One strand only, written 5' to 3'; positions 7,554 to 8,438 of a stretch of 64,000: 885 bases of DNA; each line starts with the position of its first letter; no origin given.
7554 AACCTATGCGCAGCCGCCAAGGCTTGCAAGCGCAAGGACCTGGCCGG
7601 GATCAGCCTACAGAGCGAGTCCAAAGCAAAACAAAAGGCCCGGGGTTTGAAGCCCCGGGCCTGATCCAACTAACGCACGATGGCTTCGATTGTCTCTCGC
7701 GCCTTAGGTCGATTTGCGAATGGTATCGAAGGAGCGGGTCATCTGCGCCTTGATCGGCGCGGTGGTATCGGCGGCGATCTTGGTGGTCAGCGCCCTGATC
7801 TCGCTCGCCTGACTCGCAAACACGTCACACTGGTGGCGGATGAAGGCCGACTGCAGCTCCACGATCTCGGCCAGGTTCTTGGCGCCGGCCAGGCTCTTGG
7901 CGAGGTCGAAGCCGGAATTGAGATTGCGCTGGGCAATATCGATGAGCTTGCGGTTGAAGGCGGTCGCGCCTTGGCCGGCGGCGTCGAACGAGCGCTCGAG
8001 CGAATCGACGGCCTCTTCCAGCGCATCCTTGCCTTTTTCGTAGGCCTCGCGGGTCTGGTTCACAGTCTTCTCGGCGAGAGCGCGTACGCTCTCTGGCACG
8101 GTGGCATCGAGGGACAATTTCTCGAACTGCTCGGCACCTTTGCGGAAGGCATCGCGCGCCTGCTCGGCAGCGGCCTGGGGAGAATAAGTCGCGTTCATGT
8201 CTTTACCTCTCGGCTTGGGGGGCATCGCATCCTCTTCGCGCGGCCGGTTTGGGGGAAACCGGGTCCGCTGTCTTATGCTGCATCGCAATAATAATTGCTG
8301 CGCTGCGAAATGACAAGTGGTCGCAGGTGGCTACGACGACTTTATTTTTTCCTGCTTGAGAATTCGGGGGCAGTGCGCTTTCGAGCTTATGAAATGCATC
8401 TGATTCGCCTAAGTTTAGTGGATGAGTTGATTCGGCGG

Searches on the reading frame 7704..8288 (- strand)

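Call 45: search_protein_families(library=pfam, proteins=[window:7704-8288:-], max_evalue=0.001)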
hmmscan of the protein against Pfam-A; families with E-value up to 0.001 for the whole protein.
window:7704-8288:- (194 aa): 1 family
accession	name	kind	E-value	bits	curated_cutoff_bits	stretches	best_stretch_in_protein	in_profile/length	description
PF09361.15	Phasin_2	-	7.3e-18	65.1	24.9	1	88-183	5-100/100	Phasin protein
